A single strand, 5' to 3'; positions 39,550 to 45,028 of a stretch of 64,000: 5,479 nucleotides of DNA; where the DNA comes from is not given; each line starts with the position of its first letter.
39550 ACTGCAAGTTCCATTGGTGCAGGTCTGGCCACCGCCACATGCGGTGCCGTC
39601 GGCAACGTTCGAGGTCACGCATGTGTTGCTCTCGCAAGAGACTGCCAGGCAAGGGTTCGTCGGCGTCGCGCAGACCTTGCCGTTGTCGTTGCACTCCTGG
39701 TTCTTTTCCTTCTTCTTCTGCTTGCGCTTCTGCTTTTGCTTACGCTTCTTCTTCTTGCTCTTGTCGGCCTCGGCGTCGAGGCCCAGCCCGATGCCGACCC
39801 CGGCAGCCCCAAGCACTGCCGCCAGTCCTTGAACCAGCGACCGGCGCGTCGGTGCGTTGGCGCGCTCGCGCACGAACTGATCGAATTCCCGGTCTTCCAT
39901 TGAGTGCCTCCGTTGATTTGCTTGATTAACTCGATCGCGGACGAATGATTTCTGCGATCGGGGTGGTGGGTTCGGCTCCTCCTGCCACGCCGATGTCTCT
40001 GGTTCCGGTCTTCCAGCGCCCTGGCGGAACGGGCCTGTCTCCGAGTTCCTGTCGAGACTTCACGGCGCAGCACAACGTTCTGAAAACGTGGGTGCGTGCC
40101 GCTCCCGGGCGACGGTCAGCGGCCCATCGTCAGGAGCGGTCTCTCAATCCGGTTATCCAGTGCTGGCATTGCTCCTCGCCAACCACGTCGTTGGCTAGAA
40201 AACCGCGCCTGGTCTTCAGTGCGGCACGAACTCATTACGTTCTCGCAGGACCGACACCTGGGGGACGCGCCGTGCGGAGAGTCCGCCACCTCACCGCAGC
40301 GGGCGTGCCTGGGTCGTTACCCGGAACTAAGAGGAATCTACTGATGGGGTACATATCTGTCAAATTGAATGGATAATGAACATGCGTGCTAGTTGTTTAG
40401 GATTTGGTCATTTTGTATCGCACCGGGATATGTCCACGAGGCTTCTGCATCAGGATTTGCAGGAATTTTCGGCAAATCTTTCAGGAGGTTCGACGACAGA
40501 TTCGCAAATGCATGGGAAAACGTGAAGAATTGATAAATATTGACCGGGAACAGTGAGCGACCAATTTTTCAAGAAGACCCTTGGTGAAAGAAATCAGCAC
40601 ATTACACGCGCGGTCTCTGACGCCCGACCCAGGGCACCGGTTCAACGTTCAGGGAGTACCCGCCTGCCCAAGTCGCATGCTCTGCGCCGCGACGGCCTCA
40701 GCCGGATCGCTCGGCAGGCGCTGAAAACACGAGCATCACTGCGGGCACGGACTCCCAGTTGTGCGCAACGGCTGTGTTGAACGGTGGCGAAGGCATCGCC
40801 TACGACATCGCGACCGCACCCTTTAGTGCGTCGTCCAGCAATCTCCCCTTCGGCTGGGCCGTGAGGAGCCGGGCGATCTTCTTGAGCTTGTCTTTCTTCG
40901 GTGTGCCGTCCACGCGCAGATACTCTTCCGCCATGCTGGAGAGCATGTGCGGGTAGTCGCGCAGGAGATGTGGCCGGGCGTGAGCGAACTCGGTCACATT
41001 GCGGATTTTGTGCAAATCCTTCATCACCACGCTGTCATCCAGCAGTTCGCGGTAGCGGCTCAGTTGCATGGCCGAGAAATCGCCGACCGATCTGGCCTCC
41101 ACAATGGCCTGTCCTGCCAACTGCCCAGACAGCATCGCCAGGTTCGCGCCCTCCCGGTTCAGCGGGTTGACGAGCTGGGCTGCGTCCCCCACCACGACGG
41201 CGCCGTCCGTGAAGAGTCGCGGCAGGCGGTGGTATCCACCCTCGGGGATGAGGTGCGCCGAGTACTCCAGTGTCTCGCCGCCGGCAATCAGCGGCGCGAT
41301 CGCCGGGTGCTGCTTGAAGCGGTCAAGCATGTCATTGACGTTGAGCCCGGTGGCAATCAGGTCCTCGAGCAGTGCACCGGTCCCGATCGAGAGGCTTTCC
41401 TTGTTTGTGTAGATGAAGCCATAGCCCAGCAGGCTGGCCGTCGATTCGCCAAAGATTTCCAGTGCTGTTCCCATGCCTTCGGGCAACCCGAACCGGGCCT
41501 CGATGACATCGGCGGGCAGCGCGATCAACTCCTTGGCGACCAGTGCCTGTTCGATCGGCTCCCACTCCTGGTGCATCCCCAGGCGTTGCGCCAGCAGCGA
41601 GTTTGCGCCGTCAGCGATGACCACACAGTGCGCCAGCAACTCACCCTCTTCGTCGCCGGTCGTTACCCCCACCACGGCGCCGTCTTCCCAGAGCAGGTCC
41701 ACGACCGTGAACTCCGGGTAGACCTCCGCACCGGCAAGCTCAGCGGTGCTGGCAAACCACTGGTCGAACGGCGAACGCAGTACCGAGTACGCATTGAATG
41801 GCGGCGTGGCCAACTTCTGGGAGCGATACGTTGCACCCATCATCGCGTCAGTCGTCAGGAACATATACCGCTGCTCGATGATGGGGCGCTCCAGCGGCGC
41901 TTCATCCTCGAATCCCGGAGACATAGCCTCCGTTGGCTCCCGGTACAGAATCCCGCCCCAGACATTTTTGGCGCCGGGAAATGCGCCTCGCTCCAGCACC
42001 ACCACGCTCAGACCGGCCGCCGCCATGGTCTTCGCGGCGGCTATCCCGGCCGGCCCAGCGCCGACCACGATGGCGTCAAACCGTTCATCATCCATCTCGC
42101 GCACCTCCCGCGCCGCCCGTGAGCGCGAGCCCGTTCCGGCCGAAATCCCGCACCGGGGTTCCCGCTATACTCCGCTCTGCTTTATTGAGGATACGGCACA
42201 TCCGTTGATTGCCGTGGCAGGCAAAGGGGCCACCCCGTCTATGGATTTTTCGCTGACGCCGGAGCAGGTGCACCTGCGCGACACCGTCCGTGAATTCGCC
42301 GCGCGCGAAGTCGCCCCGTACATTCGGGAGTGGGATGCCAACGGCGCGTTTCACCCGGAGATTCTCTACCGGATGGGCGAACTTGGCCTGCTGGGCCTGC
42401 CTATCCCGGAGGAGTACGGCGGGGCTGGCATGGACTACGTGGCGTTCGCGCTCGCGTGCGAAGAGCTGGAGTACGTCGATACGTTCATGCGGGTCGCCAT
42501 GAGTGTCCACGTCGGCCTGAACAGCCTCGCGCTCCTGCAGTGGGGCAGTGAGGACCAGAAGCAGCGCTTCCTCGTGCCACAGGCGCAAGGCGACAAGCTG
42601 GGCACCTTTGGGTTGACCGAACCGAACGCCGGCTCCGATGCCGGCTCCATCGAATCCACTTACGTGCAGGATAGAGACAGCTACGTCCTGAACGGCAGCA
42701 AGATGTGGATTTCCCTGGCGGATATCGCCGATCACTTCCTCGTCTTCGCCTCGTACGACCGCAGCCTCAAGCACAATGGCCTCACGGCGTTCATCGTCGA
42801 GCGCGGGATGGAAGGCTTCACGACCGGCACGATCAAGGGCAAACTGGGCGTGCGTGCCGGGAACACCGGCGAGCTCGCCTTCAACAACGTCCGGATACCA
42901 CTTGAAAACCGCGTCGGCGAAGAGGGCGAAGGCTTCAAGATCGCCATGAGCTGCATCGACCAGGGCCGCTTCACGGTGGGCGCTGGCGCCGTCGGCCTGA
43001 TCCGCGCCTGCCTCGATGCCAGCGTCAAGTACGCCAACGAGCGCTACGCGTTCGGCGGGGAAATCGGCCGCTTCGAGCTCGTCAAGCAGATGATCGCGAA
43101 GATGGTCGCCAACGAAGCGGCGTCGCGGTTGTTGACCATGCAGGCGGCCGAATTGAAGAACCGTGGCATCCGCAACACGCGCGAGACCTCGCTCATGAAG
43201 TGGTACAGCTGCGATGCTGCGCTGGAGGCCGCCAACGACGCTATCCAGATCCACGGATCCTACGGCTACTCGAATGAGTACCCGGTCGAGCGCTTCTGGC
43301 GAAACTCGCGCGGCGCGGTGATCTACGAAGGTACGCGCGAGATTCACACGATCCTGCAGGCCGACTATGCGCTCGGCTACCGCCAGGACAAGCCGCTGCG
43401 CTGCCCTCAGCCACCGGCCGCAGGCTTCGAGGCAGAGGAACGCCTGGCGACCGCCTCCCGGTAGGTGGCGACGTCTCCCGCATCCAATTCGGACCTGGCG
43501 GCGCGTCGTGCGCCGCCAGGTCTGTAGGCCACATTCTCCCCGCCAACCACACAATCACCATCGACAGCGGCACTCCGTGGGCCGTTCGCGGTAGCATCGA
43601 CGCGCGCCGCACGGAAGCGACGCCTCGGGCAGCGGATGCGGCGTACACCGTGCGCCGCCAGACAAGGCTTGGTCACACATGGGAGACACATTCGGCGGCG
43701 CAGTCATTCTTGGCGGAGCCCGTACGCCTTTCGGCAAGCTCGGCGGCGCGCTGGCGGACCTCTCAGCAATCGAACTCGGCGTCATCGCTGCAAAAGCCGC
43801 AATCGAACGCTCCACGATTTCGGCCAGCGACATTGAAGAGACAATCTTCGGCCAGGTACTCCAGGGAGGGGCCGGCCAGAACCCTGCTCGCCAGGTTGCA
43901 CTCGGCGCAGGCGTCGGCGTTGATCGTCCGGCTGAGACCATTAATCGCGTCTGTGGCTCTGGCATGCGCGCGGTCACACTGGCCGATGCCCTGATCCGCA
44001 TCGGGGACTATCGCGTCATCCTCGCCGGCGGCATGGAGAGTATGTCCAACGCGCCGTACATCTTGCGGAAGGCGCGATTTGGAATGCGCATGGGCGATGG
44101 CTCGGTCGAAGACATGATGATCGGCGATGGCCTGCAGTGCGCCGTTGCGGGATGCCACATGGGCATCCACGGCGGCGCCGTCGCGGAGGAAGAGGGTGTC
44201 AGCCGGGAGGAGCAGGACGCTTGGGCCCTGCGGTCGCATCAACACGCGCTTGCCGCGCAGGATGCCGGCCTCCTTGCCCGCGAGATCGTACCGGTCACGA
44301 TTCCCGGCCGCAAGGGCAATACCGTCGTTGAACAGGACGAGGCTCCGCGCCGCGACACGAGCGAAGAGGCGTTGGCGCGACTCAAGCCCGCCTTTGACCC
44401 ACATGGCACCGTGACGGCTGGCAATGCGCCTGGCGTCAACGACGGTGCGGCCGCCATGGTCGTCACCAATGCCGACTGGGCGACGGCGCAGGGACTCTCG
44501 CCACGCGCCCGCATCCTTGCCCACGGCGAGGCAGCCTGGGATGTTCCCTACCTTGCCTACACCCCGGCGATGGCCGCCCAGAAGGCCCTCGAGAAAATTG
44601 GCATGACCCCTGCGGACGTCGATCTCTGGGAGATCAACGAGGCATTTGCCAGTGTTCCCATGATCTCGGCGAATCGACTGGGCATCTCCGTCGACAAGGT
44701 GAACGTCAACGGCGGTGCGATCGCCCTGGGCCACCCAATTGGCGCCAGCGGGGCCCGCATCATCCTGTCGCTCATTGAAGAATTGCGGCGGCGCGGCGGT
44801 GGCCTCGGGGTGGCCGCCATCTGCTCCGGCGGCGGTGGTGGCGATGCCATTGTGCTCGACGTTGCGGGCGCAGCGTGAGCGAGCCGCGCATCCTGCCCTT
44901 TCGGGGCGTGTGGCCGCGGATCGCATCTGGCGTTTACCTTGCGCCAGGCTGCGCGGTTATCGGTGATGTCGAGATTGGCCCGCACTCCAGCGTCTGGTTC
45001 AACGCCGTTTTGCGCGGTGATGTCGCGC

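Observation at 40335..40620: A 40%-GC island with repeated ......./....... motifs inside a 0.9-kb gene-free gap, at the point where coding-strand bias flips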

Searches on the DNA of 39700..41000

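Call 11: search_rna_families(source=window, start=39700, end=41000, threshold=evalue, max_evalue=10, show_alignments=2)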
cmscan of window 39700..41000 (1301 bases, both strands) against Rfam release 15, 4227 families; matches with E-value up to 10: 2.
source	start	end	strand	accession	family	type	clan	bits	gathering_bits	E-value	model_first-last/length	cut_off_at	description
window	40433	40513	+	RF02821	V_IGR5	Gene; sRNA;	-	18.3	75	7.2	1-114/114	no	Vibrio RNA IGR5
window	40176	40277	+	RF02571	Mcr7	Gene; sRNA;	-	10.8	380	6.4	1-351/351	no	mcr7 sRNA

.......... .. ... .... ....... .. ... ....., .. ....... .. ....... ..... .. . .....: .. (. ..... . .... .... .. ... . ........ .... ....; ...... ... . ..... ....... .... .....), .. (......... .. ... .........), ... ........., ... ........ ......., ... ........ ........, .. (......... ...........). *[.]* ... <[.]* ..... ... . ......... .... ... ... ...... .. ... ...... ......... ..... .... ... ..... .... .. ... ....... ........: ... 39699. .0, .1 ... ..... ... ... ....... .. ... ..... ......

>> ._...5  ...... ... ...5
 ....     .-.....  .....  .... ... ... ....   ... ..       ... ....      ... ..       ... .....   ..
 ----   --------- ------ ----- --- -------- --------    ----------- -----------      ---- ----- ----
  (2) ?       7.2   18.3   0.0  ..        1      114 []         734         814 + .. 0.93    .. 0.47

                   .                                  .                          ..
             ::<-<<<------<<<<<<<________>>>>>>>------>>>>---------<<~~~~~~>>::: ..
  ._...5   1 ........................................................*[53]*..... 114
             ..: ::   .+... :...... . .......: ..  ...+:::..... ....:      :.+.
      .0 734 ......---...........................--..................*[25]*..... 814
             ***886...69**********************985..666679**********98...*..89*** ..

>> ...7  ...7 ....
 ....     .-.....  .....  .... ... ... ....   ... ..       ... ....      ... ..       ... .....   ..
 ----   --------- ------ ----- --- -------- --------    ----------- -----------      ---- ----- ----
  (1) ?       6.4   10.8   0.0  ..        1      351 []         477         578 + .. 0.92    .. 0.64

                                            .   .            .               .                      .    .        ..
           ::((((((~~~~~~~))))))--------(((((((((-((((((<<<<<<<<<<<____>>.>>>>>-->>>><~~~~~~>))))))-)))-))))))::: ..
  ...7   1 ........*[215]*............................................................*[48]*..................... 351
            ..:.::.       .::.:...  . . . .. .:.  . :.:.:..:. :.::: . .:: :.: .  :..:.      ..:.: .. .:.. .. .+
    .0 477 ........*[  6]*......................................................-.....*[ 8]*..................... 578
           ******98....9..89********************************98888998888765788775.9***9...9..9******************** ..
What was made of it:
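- On Known RNA families (Rfam 15): At E <= 10 only two chance-level hits appeared (call 11).
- No Rfam match even at E <= 10 beyond chance (call 11).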

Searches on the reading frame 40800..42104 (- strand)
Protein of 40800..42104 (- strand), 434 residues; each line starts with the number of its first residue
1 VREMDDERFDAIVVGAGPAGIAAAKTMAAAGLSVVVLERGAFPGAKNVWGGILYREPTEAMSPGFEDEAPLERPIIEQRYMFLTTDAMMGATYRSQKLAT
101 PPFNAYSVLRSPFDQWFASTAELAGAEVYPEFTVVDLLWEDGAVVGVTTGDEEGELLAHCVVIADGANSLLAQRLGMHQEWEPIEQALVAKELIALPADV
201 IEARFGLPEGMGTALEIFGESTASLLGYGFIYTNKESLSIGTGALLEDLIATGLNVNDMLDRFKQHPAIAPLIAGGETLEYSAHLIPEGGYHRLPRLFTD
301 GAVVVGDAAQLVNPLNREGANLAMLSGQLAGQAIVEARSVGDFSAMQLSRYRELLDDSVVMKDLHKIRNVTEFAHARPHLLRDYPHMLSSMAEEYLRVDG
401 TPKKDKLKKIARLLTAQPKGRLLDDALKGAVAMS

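Call 9: search_protein_families(library=pfam, proteins=[window:40800-42104:-])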
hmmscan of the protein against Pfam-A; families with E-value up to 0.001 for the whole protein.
window:40800-42104:- (434 aa): 11 families
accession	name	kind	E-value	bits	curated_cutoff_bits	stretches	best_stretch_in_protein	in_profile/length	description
PF01266.30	DAO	-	4.5e-13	49.9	27.9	2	10-55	1-48/353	FAD dependent oxidoreductase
PF01494.25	FAD_binding_3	-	1.4e-10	41.4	22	1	9-180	2-172/349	FAD binding domain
PF07992.20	Pyr_redox_2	-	8.9e-09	35.6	26.1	1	10-172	2-114/291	Pyridine nucleotide-disulphide oxidoreductase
PF03486.20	HI0933_like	-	1.9e-08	34.5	50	1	10-47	2-39/244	HI0933-like protein Rossmann domain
PF12831.13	FAD_oxidored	-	2e-08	34.4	27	1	10-165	1-142/416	FAD dependent oxidoreductase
PF00890.30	FAD_binding_2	-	2.4e-08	34.1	20.4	1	10-44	1-35/414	FAD binding domain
PF01946.23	Thi4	-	7e-07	29.2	26.2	1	9-55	18-65/235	Thi4 family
PF13450.12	NAD_binding_8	-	1.1e-06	29.2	21.9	1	13-44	1-32/68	NAD(P)-binding Rossmann-like domain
PF13738.12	Pyr_redox_3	-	1.5e-05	24.8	30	1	12-41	1-31/305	Pyridine nucleotide-disulphide oxidoreductase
PF01134.28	GIDA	-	0.00086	18.9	22.1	0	10-37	1-28/391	Glucose inhibited division protein A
PF05834.18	Lycopene_cycl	-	0.00088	18.9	23.4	0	10-49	1-44/380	Lycopene cyclase protein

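Call 15: find_related_loci(query=window:40800-42104:-, collection=genome_contigs, flank=10000)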
Query window:40800-42104:- (434 aa) in genome_contigs; peptide patterns used: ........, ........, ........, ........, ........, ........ (x = any residue, [..] = any of these).
287 stretches matched a pattern; 64 encode a relative of the query (tblastn E <= 1e-3); 64 distinct loci.
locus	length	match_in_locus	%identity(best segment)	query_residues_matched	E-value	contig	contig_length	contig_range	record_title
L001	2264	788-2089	93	1-434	0e+0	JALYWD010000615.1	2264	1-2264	MAG: Chloroflexota bacterium isolate KUW bin4 SD1472-74_k127_2178931, whole genome shotgun sequence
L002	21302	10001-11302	91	1-434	0e+0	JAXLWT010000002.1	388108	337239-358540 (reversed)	MAG: Thermomicrobiales bacterium isolate STL-CHL30 C1.275.fa-2, whole genome shotgun sequence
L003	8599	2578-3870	87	4-434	0e+0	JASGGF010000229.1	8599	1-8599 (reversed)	MAG: Thermomicrobiales bacterium isolate 5H213 JMF-2111-06-0005.hyb.bin.213_228, whole genome shotgun sequence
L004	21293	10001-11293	82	4-434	0e+0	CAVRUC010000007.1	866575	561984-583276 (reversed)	MAG: uncultured Chloroflexia bacterium isolate MFD02840.bin.1.240 genome assembly, contig: contig_31997, whole genome sh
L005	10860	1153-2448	81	3-434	0e+0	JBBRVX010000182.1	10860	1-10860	MAG: Thermomicrobiales bacterium isolate La3_metabat2.280 La3_metabat2.280_K_3152661_L_10860_cov_13.0000, whole genome s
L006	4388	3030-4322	82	4-434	0e+0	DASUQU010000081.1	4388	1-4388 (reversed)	MAG TPA_asm: Thermomicrobiales bacterium isolate SMAG_U1689 k141_925952, whole genome shotgun sequence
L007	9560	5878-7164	79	6-434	0e+0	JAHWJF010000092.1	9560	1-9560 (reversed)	MAG: Chloroflexota bacterium isolate 0707_bin10 NODE_1605_length_9560_cov_7.560652, whole genome shotgun sequence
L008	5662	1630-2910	81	4-431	0e+0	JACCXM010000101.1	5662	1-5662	MAG: Chloroflexia bacterium isolate MGR_bin178 SD2897-2912_k127_8412401, whole genome shotgun sequence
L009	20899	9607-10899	76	4-434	0e+0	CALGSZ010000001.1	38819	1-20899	MAG TPA_asm: uncultured Chloroflexi bacterium isolate SRR5251193_bin.127_CONCOCT_v1.1_MAG genome assembly, contig: ERZ79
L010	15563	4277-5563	76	6-434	0e+0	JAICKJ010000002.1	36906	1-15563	MAG: Thermomicrobiales bacterium isolate GZL_HY_2_bin.49 k141_2404756_length_36906_cov_11.8187, whole genome shotgun seq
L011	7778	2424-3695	74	4-427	0e+0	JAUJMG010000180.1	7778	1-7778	MAG: Thermomicrobiales bacterium isolate YPbin5 NODE_3259_length_7778_cov_16.922698, whole genome shotgun sequence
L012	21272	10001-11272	75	4-427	0e+0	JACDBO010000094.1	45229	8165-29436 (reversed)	MAG: Chloroflexia bacterium isolate MGR_bin284 SD2897-2912_k127_7494013, whole genome shotgun sequence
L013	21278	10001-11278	76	2-427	0e+0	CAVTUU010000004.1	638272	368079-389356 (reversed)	MAG: uncultured Chloroflexia bacterium isolate MFD04944.bin.2.67 genome assembly, contig: contig_32129, whole genome sho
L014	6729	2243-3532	74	5-434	0e+0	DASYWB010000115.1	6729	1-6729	MAG TPA_asm: Thermomicrobiales bacterium isolate SMAG_U6270 k141_58872, whole genome shotgun sequence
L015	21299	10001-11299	74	2-434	0e+0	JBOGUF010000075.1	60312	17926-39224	MAG: Thermomicrobiales bacterium isolate M3-S_metabat2.bin.186 k127_3080830, whole genome shotgun sequence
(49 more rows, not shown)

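Call 59: search_protein_families(library=ncbifam, proteins=[window:40800-42104:-], max_evalue=0.01)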
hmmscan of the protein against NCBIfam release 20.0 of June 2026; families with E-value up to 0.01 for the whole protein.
window:40800-42104:- (434 aa): 122 families (the best 25 are shown)
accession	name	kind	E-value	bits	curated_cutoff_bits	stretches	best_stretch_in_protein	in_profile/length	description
NF007450.0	PRK10015.1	subfamily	4e-101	338.8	466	1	4-433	1-429/429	FAD-dependent oxidoreductase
NF007542.0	PRK10157.1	subfamily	9.1e-95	317.9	610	1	4-431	1-426/428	FAD-dependent oxidoreductase FixC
TIGR02032.1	GG-red-SF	subfamily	1.2e-39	136.8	158.8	1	9-334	1-297/297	geranylgeranyl reductase family protein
TIGR02023.1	BchP-ChlP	subfamily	6.6e-28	97.8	343.3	1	10-354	2-316/388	geranylgeranyl diphosphate reductase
NF041080.1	DGGGPL_reductase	equivalog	1.9e-22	79.8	580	1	8-351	1-328/447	digeranylgeranylglycerophospholipid reductase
NF045655.1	MkRedMenJ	equivalog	4.3e-19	68.7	700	1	7-335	3-316/406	menaquinone reductase MenJ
NF041160.1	DGGPL_Thplmales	equivalog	5e-16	58.6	780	1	106-365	96-341/396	digeranylgeranylglycerophospholipid reductase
NF041385.1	Dggglyphlred_Halo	equivalog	2e-15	56.3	700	2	112-367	96-348/405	digeranylgeranylglycerophospholipid reductase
TIGR02028.1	ChlP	equivalog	5.2e-15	55.1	505.3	1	12-342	4-312/398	geranylgeranyl reductase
NF004834.1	PRK06185.1-3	subfamily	2.4e-12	46.4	500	2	8-39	7-38/420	FAD-dependent oxidoreductase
TIGR01988.1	Ubi-OHases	subfamily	1.8e-11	43.5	224.65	2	295-353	273-333/387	ubiquinone biosynthesis hydroxylase, UbiH/UbiF/VisC/COQ6 family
NF004833.1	PRK06185.1-1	subfamily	5.1e-11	42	488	2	10-39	4-33/403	FAD-dependent oxidoreductase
NF004835.0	PRK06185.1-4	equivalog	5.2e-10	38.7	601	1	9-39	11-41/411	FAD-dependent oxidoreductase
NF006593.0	PRK09126.1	equivalog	1.8e-09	37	420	1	7-40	3-36/393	5-demethoxyubiquinol-8 5-hydroxylase UbiM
NF004829.0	PRK06183.1-3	subfamily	4e-09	35.7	390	1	4-40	4-40/520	bifunctional 3-(3-hydroxy-phenyl)propionate/3-hydroxycinnamic acid hydroxylase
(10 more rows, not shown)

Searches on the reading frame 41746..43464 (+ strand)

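Call 9: search_protein_families(library=pfam, proteins=[window:41746-43464:+])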
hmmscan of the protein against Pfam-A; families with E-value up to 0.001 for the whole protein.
window:41746-43464:+ (572 aa): 4 families
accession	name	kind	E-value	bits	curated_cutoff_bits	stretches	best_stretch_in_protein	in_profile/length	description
PF00441.29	Acyl-CoA_dh_1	-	1.1e-43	149.3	22.4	1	394-537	1-144/150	Acyl-CoA dehydrogenase, C-terminal domain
PF02771.21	Acyl-CoA_dh_N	-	4.2e-38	130.6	22.9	1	171-283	1-113/113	Acyl-CoA dehydrogenase, N-terminal domain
PF02770.24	Acyl-CoA_dh_M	-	2.3e-26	92.2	33.3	1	288-382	2-97/97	Acyl-CoA dehydrogenase, middle domain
PF08028.16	Acyl-CoA_dh_2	-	1.9e-14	54.5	22.7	1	411-530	3-132/134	Acyl-CoA dehydrogenase, C-terminal domain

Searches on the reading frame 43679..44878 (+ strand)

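Call 9: search_protein_families(library=pfam, proteins=[window:43679-44878:+])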
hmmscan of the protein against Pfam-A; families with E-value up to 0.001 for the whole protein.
window:43679-44878:+ (399 aa): 3 families
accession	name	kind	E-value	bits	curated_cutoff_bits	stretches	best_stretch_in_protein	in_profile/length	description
PF00108.29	Thiolase_N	-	5.1e-94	314.9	26.4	1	9-265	2-259/260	Thiolase, N-terminal domain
PF02803.24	Thiolase_C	-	3.5e-43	146.6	27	1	274-393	2-121/123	Thiolase, C-terminal domain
PF22691.2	Thiolase_C_1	-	6.7e-05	23.1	28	0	297-336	21-60/144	Thiolase C-terminal domain-like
